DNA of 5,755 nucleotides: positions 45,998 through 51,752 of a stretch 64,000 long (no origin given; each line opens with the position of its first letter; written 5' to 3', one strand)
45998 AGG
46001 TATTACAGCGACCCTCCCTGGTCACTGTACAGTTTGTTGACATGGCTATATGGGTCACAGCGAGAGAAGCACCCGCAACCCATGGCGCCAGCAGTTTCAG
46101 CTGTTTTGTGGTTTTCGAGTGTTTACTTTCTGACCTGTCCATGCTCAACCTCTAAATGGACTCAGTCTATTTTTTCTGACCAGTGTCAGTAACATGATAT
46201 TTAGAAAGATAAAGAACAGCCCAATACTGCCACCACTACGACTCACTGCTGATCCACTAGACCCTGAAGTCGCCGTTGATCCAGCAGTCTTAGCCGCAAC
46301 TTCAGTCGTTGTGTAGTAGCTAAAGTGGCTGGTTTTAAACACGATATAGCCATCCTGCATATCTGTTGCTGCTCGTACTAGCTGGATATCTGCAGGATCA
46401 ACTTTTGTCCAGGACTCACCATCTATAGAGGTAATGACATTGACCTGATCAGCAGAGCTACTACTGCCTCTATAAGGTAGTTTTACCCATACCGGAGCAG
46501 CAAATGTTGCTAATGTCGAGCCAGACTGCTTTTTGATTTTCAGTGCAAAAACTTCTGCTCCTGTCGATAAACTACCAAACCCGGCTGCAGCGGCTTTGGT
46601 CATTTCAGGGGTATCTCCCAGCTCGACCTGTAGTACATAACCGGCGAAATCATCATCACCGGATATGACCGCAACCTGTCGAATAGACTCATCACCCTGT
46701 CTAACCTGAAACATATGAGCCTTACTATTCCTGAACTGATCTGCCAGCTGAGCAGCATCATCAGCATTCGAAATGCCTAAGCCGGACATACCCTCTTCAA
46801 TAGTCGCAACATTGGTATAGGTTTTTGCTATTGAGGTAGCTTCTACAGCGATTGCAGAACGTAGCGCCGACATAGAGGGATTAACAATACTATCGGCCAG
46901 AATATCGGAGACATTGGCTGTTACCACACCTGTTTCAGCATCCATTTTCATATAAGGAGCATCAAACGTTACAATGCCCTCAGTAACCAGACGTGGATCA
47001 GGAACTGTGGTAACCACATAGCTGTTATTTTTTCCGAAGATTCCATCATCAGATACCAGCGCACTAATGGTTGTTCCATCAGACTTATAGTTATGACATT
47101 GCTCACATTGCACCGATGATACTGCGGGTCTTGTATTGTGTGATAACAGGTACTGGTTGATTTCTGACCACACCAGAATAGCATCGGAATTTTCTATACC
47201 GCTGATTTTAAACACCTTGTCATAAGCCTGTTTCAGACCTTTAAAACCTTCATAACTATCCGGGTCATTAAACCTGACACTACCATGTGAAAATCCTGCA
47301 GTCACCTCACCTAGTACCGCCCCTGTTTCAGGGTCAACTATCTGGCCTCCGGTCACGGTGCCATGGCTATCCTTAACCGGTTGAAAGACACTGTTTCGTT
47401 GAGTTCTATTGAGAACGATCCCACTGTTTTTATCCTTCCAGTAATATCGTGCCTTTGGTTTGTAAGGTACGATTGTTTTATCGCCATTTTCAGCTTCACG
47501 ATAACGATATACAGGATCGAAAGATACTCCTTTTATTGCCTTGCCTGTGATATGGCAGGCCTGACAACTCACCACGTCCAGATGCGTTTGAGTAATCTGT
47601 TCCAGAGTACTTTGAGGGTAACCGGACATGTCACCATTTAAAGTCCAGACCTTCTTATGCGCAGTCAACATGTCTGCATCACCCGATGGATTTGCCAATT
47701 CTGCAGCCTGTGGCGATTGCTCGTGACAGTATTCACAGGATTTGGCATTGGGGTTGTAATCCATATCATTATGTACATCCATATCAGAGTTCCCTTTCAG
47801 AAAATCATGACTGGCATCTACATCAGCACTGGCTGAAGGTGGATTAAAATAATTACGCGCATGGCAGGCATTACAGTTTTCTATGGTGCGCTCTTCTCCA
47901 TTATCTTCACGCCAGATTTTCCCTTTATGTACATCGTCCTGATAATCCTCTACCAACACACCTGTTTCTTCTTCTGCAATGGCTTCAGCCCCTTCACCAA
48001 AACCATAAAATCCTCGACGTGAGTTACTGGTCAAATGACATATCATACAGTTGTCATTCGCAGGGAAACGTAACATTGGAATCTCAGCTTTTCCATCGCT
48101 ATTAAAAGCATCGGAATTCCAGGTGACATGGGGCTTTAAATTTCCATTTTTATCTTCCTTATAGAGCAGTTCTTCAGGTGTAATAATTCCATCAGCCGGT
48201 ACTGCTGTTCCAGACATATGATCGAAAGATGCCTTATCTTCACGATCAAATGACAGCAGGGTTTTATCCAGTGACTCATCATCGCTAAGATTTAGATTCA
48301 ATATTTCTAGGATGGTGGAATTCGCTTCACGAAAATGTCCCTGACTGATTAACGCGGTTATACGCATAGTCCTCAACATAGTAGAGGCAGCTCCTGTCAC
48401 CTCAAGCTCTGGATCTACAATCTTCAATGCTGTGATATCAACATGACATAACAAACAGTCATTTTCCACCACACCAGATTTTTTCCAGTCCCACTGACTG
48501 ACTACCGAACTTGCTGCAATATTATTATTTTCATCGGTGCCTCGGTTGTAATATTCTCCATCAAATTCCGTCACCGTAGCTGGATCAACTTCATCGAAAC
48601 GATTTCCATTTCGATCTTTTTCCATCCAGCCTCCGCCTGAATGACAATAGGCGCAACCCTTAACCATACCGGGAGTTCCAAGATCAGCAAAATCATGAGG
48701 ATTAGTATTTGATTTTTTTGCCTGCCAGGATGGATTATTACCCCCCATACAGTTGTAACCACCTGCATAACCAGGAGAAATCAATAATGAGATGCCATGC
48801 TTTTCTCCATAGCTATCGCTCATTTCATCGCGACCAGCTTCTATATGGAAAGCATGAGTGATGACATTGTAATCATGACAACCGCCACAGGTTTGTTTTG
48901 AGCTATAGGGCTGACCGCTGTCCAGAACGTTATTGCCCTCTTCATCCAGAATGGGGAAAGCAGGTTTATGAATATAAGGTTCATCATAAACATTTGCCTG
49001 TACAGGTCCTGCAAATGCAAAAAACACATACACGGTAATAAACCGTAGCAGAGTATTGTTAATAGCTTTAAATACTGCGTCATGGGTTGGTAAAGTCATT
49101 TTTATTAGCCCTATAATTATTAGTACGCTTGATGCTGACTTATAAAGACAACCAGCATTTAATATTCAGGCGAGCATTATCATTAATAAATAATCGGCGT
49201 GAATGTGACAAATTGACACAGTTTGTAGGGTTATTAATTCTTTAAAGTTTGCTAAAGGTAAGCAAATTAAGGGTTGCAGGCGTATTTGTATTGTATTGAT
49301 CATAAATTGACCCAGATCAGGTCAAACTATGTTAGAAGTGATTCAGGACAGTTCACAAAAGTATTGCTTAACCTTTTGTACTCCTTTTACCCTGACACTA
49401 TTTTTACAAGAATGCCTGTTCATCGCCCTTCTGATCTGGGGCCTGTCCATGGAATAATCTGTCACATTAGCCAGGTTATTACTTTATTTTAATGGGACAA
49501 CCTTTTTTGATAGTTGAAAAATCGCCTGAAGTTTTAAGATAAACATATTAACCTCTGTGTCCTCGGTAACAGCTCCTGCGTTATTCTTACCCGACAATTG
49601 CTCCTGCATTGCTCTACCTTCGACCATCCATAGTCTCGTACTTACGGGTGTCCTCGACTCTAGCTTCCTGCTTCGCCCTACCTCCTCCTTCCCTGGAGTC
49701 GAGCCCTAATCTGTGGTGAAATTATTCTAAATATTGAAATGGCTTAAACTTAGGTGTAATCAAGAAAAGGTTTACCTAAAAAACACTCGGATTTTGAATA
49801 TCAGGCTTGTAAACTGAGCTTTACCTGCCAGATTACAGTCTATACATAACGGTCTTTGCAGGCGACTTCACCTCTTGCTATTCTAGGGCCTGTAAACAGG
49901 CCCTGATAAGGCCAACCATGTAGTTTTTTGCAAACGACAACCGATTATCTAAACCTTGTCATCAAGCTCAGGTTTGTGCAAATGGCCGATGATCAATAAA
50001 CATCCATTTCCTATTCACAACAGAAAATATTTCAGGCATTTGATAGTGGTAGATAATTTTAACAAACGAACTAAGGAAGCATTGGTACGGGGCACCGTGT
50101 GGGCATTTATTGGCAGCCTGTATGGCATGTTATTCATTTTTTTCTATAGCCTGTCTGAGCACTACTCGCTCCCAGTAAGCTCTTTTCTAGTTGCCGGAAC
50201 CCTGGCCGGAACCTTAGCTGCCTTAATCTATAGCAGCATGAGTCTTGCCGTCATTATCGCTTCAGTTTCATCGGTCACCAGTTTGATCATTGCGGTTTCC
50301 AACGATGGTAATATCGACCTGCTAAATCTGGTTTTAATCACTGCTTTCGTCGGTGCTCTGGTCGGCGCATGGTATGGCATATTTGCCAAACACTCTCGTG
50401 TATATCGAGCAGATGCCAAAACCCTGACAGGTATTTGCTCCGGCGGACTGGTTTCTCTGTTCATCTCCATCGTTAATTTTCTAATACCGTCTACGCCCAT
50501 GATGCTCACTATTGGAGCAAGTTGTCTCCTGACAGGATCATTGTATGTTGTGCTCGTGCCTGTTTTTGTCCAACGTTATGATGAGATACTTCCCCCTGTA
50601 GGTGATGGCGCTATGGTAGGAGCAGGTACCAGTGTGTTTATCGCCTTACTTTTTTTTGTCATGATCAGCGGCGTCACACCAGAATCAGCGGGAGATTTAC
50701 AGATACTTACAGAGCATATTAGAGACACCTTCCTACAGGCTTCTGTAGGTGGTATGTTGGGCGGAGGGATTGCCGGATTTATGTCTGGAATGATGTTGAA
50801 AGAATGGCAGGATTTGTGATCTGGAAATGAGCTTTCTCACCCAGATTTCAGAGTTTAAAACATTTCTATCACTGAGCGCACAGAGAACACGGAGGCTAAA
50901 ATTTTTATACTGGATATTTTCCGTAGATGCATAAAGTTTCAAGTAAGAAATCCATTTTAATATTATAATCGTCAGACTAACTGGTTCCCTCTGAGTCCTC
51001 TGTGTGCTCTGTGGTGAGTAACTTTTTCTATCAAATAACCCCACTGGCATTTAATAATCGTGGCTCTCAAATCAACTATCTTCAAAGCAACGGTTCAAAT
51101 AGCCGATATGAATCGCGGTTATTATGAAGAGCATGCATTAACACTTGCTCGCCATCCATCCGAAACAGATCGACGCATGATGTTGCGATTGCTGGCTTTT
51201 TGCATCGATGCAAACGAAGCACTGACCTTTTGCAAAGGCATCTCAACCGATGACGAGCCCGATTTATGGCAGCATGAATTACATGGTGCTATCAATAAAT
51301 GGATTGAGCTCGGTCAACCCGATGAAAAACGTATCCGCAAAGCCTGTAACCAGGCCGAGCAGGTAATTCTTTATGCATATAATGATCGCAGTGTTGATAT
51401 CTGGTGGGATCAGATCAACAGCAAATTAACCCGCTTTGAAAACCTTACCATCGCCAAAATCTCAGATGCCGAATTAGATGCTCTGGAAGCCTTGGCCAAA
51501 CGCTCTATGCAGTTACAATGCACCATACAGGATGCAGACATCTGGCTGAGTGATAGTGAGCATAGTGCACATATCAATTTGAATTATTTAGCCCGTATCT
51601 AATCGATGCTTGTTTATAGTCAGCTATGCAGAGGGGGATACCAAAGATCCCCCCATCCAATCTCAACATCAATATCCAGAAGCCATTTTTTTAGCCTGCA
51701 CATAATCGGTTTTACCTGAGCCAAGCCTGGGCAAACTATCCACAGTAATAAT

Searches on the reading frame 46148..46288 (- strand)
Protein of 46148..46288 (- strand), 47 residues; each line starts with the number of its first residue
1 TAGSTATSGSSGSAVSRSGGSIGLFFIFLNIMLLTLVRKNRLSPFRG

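Call 78: search_protein_families(library=ncbifam, proteins=[window:46148-46288:-], max_evalue=10)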
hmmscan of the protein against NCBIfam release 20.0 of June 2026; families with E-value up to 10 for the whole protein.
seq(47 aa): 3 families
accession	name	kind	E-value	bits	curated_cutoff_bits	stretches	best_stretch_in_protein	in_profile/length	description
TIGR03501.1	GlyGly_CTERM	domain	0.013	16.3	15.5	1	18-39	1-21/22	GlyGly-CTERM sorting domain-containing protein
TIGR04212.1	GlyGly_RbtA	equivalog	0.32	9.2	295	1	13-38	579-604/605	rhombotarget A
NF038115.1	SVAGG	subfamily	0.51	9.3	150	1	6-40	377-406/407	SVAGG family GlyGly-CTERM protein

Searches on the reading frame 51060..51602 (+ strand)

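Call 31: search_protein_families(library=pfam, proteins=[window:51060-51602:+], max_evalue=0.001)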
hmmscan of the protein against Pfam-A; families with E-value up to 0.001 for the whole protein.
window:51060-51602:+ (180 aa): 1 family
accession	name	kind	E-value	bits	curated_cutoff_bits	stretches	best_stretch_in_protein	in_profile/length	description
PF07152.18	YaeQ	-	6.1e-77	257.6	25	1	1-173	1-172/173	YaeQ protein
